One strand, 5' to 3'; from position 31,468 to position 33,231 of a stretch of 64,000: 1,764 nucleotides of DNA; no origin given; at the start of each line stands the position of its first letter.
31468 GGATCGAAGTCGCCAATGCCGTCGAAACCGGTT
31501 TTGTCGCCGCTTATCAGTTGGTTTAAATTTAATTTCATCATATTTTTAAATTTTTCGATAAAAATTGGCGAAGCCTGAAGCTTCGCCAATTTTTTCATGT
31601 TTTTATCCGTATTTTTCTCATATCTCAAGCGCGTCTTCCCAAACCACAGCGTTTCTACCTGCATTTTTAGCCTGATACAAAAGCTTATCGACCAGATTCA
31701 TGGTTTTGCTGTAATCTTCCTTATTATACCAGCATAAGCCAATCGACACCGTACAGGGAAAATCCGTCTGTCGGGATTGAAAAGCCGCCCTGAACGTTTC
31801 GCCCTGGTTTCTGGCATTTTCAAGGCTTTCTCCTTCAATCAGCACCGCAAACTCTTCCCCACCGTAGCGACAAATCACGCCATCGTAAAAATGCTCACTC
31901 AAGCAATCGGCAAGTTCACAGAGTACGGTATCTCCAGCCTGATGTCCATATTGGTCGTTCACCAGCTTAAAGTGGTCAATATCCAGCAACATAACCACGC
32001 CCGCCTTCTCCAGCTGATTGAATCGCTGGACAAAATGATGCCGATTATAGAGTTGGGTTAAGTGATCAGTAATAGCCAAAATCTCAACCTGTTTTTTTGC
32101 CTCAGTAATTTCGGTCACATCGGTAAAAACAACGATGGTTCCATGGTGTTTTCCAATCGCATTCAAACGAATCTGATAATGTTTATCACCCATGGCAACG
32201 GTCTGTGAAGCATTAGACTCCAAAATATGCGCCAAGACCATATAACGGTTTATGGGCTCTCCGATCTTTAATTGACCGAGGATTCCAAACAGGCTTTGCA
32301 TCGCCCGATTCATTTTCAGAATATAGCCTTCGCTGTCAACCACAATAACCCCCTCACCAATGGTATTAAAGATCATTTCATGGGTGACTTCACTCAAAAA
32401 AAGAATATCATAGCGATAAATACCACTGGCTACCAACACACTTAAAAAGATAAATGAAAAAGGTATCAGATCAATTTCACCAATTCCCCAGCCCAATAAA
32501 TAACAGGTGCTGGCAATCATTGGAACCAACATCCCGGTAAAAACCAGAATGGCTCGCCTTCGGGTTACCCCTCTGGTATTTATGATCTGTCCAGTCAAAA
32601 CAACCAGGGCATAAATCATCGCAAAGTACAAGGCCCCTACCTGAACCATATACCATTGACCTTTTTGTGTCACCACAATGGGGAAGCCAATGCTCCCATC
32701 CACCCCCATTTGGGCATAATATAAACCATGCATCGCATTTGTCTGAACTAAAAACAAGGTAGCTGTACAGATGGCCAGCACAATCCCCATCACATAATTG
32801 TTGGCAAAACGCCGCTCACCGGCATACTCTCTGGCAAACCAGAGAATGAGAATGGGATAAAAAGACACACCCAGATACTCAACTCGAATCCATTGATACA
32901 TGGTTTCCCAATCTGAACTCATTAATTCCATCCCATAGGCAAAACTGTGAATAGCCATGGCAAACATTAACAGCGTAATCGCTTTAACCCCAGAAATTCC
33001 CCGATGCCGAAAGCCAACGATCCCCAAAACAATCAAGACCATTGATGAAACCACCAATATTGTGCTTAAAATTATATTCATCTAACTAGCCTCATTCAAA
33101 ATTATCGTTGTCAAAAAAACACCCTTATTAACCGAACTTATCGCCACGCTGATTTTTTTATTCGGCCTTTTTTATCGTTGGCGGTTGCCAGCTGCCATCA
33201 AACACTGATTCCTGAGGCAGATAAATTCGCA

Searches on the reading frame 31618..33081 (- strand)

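Call 75: search_protein_families(library=pfam, proteins=[window:31618-33081:-], max_evalue=0.00001)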
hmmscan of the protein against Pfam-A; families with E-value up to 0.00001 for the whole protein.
window:31618-33081:- (487 aa): 4 families
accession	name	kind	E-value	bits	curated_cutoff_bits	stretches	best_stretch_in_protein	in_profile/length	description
PF16927.11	HisKA_7TM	-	3.5e-48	164.8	28.6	1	8-227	1-220/224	N-terminal 7TM region of histidine kinase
PF00990.26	GGDEF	-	4.6e-33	114.7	23.8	1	336-477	1-160/161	Diguanylate cyclase, GGDEF domain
PF00989.32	PAS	-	8.5e-07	29.4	22.6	1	237-332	6-103/113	PAS fold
PF13188.13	PAS_8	-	3.1e-06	27.3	21.8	0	235-272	4-43/65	PAS domain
